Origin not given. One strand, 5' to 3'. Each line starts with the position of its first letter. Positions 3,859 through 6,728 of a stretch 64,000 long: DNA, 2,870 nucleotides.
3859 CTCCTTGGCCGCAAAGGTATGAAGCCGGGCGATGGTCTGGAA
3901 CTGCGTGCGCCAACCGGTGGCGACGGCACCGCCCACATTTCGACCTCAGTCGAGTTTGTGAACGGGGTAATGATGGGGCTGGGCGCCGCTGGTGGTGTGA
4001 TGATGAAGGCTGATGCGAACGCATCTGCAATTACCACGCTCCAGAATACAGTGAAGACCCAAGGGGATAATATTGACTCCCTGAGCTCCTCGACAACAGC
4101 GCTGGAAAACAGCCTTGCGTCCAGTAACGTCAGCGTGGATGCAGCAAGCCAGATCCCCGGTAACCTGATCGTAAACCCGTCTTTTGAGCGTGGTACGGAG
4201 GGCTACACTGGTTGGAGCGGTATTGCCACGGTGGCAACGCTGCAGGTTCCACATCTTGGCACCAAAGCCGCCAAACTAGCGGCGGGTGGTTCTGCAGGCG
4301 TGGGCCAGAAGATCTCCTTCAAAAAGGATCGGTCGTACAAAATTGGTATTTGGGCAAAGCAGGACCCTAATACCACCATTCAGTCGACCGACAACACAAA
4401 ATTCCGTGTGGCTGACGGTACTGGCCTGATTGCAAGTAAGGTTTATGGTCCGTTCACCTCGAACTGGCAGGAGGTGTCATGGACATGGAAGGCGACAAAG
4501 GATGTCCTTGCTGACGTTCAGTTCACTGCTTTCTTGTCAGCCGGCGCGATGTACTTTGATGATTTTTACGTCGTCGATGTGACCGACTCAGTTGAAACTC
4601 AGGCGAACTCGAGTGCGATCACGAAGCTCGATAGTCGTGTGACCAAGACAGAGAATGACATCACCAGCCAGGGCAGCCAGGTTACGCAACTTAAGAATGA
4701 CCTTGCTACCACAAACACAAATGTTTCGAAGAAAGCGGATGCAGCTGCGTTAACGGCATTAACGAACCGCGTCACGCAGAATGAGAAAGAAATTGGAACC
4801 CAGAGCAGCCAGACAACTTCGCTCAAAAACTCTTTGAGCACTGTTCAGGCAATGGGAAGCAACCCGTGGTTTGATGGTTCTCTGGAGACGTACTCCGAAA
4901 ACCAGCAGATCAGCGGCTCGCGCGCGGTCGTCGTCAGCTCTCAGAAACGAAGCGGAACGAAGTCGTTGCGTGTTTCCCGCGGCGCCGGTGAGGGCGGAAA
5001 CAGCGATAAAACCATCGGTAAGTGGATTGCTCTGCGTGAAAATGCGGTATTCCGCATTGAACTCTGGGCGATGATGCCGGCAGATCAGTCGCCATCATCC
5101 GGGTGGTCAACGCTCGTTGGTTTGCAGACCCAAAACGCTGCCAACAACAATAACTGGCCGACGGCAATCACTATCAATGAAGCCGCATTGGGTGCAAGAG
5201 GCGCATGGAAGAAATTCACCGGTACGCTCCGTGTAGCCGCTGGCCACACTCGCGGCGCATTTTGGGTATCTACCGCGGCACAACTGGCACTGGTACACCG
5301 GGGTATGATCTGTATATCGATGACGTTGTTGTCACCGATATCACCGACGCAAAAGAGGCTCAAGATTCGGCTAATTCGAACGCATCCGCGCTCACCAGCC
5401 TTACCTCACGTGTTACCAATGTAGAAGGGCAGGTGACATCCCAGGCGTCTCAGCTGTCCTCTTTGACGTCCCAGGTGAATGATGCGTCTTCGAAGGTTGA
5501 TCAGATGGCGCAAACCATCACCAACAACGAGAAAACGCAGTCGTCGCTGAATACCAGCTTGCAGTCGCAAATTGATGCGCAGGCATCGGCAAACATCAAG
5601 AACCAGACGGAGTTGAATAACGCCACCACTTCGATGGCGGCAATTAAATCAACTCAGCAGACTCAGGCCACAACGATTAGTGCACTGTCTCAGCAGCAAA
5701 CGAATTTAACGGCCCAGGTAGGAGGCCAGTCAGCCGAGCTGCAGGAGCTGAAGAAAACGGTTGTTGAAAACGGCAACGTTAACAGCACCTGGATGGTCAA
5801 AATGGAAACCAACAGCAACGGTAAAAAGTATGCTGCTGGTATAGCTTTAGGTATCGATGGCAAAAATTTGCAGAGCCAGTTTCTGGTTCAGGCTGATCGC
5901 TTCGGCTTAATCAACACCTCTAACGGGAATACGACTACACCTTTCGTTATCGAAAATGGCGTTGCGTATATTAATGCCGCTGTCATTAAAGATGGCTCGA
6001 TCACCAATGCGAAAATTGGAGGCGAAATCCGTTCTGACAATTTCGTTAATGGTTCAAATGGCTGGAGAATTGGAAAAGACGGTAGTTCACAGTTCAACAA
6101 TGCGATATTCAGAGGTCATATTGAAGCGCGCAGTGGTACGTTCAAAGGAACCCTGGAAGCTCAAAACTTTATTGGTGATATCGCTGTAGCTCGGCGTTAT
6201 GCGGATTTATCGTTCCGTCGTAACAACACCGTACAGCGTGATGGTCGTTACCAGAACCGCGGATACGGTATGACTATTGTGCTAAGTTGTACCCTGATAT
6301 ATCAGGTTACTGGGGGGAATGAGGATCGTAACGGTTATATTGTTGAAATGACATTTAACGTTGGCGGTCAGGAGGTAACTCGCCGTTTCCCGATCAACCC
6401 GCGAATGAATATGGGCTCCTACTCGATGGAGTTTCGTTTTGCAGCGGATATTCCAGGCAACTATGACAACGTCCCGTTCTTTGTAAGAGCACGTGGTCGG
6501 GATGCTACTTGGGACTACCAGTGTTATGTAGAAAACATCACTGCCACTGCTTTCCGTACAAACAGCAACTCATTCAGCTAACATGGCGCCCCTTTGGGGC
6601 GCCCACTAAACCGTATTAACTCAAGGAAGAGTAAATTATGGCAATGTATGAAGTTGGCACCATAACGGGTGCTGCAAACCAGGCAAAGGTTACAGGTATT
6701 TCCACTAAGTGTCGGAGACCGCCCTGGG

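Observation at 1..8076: Giant modular lateral tail fibre (more than 2100 aa, 5'-truncated by the window) plus a second fibre with an S74 chaperone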

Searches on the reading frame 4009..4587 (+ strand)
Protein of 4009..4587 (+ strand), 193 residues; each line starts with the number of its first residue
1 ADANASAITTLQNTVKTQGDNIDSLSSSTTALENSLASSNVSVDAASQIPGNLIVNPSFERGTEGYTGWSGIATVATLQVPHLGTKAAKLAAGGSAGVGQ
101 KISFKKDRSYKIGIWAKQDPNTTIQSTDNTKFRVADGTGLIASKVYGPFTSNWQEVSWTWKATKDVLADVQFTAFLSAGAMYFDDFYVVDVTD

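Call 52: search_dna_similar(query=window:4009-4587:+, collection=phages, mode=protein, max_rows=40, rows=spread, max_evalue=0.000001)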
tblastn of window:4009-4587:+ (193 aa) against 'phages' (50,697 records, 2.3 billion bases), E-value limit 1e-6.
Records with a match: 56; places in all: 117; records where one place covers at least 80% of the query: 53.
Best place of each record, by identity: 95-99% 5; 80-90% 1; <60% 50.
By first word of the organism name: Klebsiella 54; Enterobacter 2.
By host as written in the record: Klebsiella pneumoniae 15; Klebsiella pneumoniae 1101160 (ATCC BAA-2342) 6; - 4; Klebsiella quasipneumoniae ATCC 700603 3; Klebsiella quasipneumoniae K6 (ATCC 700603) 3; Klebsiella aerogenes 2; Klebsiella pneumoniae subsp. pneumoniae LC-1825/18 1; Klebsiella pneumoniae 4727 1; and 21 more.
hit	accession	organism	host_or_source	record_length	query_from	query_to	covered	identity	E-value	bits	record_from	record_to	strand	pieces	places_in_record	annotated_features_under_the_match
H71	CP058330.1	Klebsiella phage vB_Kpn_1825-KPC53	Klebsiella pneumoniae subsp. pneumoniae ...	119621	1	181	94%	98.3%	8e-101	323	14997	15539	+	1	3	record has no annotation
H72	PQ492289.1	Klebsiella phage vB_KpnS_p4727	Klebsiella pneumoniae 4727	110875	1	181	94%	96.7%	6e-99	318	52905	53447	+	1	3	record has no annotation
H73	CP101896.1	Klebsiella phage GArcari-2022b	Klebsiella pneumoniae strain 4011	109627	1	181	94%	96.1%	3e-98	316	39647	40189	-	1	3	record has no annotation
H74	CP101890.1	Klebsiella phage GArcari-2022a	Klebsiella pneumoniae strain 9362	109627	1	181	94%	96.1%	3e-98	316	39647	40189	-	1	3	record has no annotation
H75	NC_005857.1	Klebsiella phage phiKO2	Klebsiella oxytoca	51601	3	181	93%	59.8%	1e-55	194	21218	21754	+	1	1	tail protein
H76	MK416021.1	Klebsiella phage ST846-OXA48phi9.1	Klebsiella pneumoniae ST846-OXA48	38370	3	181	93%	57.5%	3e-54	190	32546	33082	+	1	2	hypothetical protein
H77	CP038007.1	Klebsiella phage 020009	Klebsiella pneumoniae SCKP020009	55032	3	181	93%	57.5%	3e-54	190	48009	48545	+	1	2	record has no annotation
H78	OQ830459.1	Klebsiella phage vB_KpnS_KpLi5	Klebsiella pneumoniae KpLi5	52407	3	181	93%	57.0%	1e-53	189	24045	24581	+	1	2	host specificity protein J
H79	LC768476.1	Klebsiella phage phiKp_14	Klebsiella pneumoniae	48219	3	181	93%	52.2%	8e-41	152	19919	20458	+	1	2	hypothetical protein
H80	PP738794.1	Klebsiella phage vB_KpnS_Holland_MM2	Klebsiella pneumoniae 1101160 (ATCC ...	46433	3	181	93%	51.7%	2e-40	150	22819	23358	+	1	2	tail protein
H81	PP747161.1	Klebsiella phage vB_KpnS_Chambers_MM6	Klebsiella pneumoniae 1101160 (ATCC ...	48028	3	181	93%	51.7%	3e-39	147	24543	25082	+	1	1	tail protein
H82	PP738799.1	Klebsiella phage vB_KpnS_Haden_MM8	Klebsiella pneumoniae 1101160 (ATCC ...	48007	3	181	93%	51.1%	2e-40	150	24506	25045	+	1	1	tail protein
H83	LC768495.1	Klebsiella phage phiKp_24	Klebsiella pneumoniae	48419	3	181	93%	51.1%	2e-40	150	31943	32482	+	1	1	hypothetical protein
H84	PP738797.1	Klebsiella phage vB_KpnS_Carter_MM5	Klebsiella pneumoniae 1101160 (ATCC ...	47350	3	181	93%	50.6%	6e-39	146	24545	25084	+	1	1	tail protein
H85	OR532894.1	Klebsiella phage RCIP0100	Klebsiella pneumoniae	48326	3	181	93%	50.6%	2e-36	139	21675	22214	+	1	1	hypothetical protein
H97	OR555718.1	Klebsiella phage EKq1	Klebsiella quasipneumoniae MRSN 829456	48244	3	181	93%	45.3%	2e-36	139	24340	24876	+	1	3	tail protein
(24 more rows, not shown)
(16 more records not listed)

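Call 53: get_annotated_region(hit=H97, flank=4500)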
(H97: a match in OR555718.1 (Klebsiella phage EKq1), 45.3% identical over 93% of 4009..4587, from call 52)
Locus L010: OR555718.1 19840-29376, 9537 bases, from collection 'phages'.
description: Klebsiella phage EKq1, complete genome.
organism: Klebsiella phage EKq1 (NCBI taxid 3075320)
taxonomy: Viruses; Duplodnaviria; Heunggongvirae; Uroviricota; Caudoviricetes
host: Klebsiella quasipneumoniae MRSN 829456; source: sewage; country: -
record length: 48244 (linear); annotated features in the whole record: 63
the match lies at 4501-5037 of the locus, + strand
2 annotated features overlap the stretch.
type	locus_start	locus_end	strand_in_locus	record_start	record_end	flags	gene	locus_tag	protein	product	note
CDS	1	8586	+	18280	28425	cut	-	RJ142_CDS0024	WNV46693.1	tail protein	-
CDS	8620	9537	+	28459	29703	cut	-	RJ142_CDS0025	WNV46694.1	tail fiber protein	-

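Call 54: get_annotated_region(hit=H75, flank=6000)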
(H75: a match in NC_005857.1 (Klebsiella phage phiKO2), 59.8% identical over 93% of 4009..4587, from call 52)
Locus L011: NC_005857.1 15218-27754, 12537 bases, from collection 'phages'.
description: Klebsiella phage phiKO2, complete genome.
organism: Klebsiella phage phiKO2 (NCBI taxid 255431)
taxonomy: Viruses; Duplodnaviria; Heunggongvirae; Uroviricota; Caudoviricetes
host: Klebsiella oxytoca; source: -; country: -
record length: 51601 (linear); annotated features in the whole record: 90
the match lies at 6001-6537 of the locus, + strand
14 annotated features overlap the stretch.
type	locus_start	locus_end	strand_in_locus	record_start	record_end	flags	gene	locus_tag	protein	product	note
CDS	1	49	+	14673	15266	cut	-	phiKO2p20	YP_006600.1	tail protein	similar to lambda I protein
regulatory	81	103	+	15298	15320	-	-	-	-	terminator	putative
CDS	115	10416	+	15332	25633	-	-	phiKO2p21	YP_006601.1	tail protein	similar to lambda J protein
regulatory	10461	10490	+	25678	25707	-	-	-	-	terminator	putative bidirectional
CDS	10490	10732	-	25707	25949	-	-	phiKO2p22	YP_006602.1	RecA filament binding protein DinI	similar to Escherichia coli DinI protein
regulatory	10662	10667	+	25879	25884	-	-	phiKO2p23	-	minus_35_signal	-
misc_feature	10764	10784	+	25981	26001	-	-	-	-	-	lexA; binding site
regulatory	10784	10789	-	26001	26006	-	-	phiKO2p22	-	minus_10_signal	-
regulatory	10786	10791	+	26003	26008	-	-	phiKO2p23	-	minus_10_signal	-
regulatory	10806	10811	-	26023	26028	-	-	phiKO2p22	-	minus_35_signal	-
CDS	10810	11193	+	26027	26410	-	-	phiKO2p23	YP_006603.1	UmuD-like protein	similar to Escherichia coli UmuD protein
regulatory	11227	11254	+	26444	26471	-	-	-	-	terminator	putative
CDS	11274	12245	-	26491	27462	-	-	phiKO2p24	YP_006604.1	ParB-like partition protein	similar to sopB partitioning protein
CDS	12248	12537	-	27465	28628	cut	-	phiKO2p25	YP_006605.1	ParA-like partition protein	The N15, PY54, and phiKO2 prophages are maintained as linear plasmids. N15 SopA plasmid partition protein is similar in ...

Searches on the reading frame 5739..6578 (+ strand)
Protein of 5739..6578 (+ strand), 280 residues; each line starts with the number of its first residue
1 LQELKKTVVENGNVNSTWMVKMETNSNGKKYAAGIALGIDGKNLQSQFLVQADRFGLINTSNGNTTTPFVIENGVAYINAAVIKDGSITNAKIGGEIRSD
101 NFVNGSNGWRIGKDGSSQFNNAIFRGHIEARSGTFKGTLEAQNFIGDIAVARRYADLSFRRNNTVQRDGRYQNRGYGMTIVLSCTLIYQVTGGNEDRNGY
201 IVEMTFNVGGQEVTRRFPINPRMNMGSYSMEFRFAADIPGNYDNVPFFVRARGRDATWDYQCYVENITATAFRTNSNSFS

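Call 81: find_related_loci(query=window:5739-6578:+, collection=viral_contigs, flank=300)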
Query window:5739-6578:+ (280 aa) in viral_contigs; peptide patterns used: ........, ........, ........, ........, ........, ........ (x = any residue, [..] = any of these).
43 stretches matched a pattern; 27 encode a relative of the query (tblastn E <= 1e-3); 25 distinct loci.
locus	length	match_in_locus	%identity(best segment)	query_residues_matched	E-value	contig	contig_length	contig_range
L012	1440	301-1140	98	1-280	0e+0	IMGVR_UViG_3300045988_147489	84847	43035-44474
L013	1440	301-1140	98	1-280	0e+0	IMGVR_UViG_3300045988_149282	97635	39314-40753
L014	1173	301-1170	67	1-280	1e-127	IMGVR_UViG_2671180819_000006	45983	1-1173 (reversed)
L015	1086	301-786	83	1-151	7e-87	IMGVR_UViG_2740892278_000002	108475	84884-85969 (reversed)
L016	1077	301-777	82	1-157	1e-85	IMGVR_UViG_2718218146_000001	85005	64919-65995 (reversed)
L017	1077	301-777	82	1-157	1e-85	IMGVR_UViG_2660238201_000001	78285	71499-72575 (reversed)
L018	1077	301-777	82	1-148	4e-83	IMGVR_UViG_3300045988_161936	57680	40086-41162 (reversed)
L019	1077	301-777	82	1-148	4e-83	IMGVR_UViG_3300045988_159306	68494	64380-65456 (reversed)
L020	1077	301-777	81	1-148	2e-82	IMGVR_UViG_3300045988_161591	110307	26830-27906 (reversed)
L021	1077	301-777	82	1-148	2e-82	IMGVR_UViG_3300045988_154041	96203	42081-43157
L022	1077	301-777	81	1-148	1e-82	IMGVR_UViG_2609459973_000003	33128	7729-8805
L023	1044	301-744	88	1-148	1e-82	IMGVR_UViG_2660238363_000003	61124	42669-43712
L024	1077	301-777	81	1-148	1e-82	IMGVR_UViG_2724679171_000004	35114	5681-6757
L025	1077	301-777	81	1-148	1e-82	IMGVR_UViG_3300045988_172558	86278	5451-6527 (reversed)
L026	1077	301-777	82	1-148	2e-82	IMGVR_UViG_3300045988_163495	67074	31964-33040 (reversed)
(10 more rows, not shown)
